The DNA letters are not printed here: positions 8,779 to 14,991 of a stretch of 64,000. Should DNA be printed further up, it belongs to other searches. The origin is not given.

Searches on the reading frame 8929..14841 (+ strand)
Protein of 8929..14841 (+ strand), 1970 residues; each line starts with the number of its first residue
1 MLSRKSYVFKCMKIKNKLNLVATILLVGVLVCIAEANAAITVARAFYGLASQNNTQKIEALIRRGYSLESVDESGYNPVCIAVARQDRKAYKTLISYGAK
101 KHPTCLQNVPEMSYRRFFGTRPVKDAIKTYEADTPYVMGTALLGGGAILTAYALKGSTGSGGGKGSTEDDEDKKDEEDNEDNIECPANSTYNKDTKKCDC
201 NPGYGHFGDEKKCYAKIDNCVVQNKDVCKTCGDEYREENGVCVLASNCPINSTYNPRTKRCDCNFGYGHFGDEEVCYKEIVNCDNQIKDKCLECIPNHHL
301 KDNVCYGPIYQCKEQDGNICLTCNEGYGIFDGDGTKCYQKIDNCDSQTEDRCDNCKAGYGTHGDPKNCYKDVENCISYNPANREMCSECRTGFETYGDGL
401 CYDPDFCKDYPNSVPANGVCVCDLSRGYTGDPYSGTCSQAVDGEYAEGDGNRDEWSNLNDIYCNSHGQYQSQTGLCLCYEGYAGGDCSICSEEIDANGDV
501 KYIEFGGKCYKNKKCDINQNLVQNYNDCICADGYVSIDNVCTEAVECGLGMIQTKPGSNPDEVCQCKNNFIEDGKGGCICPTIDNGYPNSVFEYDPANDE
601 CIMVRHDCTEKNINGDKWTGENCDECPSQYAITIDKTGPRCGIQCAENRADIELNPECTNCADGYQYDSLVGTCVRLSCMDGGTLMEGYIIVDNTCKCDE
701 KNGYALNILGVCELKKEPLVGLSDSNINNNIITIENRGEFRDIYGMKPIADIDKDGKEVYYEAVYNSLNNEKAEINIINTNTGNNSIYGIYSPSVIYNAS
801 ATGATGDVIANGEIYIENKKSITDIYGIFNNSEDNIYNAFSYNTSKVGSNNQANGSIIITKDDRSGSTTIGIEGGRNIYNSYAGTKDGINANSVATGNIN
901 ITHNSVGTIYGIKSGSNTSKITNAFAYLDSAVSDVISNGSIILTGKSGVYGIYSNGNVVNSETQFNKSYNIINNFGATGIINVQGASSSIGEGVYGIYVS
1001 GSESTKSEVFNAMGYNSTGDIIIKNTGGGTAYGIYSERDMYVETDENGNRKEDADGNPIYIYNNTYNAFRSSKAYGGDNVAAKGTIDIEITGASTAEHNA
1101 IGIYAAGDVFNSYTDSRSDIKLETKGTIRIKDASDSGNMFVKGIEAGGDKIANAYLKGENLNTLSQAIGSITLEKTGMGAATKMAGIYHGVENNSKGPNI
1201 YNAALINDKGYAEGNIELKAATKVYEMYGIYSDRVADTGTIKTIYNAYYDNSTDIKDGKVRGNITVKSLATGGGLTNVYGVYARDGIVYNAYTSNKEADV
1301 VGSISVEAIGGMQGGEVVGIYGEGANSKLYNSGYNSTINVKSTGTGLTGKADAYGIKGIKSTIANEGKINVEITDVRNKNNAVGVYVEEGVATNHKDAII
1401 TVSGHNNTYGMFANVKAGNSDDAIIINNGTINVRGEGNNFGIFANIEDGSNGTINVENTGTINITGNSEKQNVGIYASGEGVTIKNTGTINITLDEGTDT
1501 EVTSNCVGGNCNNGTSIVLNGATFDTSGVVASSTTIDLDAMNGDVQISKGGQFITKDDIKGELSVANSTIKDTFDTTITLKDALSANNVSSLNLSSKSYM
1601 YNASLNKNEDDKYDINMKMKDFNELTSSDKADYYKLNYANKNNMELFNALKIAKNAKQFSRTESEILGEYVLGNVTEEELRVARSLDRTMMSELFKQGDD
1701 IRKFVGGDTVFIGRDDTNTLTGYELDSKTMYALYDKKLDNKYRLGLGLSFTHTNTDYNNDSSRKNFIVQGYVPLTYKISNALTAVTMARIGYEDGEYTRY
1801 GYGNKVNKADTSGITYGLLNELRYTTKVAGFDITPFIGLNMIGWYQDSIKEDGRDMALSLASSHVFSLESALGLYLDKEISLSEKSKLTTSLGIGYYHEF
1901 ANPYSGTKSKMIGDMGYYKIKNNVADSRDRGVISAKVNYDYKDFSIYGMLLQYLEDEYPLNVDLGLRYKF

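Call 66: search_protein_families(library=pfam, proteins=[window:8929-14841:+], max_evalue=0.00001)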
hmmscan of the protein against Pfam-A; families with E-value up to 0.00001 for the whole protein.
window:8929-14841:+ (1970 aa): 1 family
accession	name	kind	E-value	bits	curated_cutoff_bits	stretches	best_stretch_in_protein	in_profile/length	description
PF03797.25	Autotransporter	-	1.1e-27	97.8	26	1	1714-1947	12-251/255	Autotransporter beta-domain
